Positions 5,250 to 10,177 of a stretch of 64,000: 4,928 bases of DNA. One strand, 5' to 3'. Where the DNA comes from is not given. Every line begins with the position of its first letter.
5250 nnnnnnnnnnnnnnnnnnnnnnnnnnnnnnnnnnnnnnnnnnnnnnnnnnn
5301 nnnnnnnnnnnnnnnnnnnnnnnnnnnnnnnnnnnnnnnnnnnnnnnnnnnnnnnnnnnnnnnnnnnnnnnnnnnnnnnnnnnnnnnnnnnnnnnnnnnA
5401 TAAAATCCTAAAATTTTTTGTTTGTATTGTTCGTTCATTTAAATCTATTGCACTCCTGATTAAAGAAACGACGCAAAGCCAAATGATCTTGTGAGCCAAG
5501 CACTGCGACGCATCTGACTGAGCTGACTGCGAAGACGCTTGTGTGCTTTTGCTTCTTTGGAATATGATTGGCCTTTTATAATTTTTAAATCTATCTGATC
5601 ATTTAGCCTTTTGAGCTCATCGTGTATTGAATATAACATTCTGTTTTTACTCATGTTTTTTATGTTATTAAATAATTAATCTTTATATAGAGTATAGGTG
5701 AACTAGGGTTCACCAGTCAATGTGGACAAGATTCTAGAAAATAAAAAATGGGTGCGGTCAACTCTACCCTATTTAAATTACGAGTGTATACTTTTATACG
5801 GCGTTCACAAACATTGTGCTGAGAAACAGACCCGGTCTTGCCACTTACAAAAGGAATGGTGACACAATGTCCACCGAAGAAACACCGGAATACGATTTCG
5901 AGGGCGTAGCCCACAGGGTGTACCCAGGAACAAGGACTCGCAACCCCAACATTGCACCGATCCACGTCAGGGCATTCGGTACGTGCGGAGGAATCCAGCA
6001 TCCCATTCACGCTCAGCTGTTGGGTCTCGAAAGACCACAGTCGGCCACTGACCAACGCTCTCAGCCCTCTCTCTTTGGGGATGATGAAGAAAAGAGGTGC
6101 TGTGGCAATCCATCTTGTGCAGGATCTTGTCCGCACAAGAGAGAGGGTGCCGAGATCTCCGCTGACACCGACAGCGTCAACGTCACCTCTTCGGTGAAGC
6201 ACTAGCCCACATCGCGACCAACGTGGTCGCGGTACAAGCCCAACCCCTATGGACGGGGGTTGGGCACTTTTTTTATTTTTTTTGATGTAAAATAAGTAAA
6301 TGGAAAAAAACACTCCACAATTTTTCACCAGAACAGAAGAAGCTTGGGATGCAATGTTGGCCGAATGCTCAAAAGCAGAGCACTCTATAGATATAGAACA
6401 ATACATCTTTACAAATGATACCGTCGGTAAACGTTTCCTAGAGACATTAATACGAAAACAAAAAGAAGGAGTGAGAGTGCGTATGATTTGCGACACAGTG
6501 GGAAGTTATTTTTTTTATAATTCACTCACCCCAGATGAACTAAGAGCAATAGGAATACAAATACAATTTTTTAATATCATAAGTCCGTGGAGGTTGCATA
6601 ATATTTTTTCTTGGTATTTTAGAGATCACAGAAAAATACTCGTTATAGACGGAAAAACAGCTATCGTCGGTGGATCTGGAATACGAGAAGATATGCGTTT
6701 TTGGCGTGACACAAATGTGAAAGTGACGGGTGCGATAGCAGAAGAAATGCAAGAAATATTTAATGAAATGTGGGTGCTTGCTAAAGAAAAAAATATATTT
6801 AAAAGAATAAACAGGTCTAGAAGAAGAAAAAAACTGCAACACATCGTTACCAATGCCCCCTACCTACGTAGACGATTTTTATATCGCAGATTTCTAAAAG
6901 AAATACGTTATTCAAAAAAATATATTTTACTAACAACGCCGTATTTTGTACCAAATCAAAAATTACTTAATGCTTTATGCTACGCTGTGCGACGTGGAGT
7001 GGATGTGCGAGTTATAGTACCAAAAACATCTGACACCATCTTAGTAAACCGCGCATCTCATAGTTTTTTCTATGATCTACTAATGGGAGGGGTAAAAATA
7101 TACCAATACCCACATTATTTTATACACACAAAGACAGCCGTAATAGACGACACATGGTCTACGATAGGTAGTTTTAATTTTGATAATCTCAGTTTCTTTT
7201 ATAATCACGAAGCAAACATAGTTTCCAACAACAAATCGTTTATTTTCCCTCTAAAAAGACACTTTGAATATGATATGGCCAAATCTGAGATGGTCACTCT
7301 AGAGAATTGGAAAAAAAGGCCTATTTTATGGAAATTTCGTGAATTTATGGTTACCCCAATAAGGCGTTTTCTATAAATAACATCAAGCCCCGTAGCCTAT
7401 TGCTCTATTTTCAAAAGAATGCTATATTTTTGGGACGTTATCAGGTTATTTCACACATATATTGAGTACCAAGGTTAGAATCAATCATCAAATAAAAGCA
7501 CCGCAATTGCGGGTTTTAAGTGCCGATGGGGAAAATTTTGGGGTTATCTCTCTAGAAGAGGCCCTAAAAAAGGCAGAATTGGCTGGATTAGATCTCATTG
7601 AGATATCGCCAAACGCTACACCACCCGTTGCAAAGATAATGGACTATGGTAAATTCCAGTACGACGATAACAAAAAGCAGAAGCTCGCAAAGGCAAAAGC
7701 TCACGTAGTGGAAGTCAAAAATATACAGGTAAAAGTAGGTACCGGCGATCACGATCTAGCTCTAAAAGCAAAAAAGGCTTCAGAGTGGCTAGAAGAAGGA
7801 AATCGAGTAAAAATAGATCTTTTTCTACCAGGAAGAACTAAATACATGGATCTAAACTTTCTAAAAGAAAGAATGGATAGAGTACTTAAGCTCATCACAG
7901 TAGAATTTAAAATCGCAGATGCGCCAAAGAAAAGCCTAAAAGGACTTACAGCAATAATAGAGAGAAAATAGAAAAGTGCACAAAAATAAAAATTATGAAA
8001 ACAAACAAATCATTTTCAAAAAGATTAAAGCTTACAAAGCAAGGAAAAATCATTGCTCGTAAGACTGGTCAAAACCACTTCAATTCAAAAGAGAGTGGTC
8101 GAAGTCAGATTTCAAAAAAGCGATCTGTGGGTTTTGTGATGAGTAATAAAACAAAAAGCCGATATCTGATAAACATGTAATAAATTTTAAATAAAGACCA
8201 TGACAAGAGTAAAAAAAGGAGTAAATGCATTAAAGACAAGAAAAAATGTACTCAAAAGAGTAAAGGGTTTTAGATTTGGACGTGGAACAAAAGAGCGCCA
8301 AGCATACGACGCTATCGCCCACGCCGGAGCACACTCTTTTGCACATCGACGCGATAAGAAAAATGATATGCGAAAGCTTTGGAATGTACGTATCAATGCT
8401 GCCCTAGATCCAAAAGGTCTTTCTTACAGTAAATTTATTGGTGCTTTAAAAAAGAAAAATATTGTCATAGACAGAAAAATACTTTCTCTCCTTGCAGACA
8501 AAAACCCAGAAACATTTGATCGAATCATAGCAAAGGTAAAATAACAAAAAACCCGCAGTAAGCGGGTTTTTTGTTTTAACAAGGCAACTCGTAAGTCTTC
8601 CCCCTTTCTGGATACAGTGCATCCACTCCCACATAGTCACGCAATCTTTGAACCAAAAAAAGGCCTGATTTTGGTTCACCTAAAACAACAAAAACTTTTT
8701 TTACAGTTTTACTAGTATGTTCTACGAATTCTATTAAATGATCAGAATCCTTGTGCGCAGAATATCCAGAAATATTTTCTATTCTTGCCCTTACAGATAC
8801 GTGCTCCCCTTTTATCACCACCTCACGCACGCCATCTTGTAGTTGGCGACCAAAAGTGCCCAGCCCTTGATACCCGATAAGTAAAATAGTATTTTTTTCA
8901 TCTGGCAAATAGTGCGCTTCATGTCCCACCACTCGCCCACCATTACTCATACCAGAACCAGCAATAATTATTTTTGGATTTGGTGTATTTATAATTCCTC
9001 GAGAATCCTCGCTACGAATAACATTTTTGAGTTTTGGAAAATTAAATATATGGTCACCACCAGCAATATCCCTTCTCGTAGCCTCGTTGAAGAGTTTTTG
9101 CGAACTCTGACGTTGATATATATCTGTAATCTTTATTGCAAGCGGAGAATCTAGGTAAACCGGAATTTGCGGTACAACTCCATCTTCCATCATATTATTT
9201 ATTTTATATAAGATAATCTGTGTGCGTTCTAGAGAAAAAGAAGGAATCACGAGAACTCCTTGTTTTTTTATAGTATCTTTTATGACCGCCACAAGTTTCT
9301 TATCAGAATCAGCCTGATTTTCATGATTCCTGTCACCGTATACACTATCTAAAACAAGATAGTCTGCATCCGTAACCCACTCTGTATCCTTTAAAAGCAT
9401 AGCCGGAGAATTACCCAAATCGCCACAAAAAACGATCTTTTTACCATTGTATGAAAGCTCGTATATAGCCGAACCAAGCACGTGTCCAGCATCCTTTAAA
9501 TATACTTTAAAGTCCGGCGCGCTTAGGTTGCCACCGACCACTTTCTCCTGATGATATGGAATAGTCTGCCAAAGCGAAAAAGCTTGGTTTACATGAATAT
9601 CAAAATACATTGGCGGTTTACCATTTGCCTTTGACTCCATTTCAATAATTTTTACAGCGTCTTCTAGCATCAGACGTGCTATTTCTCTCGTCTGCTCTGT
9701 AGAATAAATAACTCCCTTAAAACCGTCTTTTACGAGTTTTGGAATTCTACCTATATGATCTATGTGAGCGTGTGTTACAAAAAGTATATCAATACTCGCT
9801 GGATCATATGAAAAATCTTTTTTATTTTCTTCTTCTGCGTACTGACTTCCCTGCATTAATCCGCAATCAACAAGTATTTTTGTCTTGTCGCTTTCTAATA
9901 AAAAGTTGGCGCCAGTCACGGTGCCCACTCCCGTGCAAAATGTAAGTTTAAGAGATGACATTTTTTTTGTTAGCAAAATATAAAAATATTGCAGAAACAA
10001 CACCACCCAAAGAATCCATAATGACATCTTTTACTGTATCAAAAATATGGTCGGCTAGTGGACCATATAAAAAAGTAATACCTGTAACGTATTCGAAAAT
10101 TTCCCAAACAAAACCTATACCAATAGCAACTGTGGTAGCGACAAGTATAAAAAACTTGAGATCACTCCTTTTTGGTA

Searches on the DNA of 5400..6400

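Call 39: search_rna_families(source=window, start=5400, end=6400, threshold=evalue, max_evalue=1, show_alignments=1)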
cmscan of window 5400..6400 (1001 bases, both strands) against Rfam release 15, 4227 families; matches with E-value up to 1: 2.
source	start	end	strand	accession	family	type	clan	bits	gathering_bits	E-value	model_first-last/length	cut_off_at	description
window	5653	5726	+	RF04319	BTncRNA_FopS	Gene; sRNA;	-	27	56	0.1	1-71/71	no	Bacteroidetes FopS (family of paralogous sRNAs)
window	6234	6323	-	RF01416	NrrF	Gene; antisense;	-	17.6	60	0.84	1-160/160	no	NrrF RNA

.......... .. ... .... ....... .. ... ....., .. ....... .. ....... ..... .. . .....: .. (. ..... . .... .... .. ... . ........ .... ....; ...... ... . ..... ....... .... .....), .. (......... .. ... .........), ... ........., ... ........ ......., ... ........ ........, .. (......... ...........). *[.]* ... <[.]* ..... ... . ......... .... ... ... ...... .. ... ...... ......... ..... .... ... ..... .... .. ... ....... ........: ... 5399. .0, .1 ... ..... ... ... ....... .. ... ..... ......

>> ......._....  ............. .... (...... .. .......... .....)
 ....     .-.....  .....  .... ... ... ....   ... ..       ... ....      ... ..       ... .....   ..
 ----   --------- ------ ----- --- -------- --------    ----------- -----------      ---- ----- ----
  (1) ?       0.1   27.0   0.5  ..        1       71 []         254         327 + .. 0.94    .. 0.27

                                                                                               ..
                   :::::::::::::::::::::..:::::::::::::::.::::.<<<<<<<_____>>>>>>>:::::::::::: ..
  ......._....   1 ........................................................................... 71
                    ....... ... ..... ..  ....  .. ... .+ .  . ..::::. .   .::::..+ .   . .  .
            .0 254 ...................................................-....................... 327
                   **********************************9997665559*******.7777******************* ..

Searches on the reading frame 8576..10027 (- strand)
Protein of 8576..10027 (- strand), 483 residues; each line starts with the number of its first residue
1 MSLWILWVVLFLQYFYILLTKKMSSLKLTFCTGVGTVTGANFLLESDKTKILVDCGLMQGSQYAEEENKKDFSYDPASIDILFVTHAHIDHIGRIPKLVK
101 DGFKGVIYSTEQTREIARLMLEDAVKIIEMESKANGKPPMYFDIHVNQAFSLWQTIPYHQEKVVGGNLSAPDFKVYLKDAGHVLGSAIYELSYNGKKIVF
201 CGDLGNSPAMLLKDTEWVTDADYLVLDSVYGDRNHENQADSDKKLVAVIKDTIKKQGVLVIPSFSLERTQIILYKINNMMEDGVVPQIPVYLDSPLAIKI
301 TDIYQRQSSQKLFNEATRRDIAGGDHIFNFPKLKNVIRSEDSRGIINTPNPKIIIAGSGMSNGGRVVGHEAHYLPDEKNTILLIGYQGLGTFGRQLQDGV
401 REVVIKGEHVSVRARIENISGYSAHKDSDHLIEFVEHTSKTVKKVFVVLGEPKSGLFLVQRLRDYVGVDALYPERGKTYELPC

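Call 56: search_protein_families(library=pfam, proteins=[window:8576-10027:-], max_evalue=0.0001)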
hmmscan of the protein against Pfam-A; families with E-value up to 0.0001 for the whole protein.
window:8576-10027:- (483 aa): 5 families
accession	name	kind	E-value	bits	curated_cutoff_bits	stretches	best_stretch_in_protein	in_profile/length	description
PF10996.14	Beta-Casp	-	7.6e-30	104.3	27.7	1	269-396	1-120/120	Beta-Casp domain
PF00753.33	Lactamase_B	-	1.9e-16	61.1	22.7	1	41-215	8-161/196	Metallo-beta-lactamase superfamily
PF16661.11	Lactamase_B_6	-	3.1e-14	53.2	27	1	43-219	1-177/193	Metallo-beta-lactamase superfamily domain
PF12706.13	Lactamase_B_2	-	6.4e-11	42.7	27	1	49-249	1-187/200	Beta-lactamase superfamily domain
PF07521.17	RMMBL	-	1.2e-08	35.2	21.6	1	410-473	2-63/63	Zn-dependent metallo-hydrolase RNA specificity domain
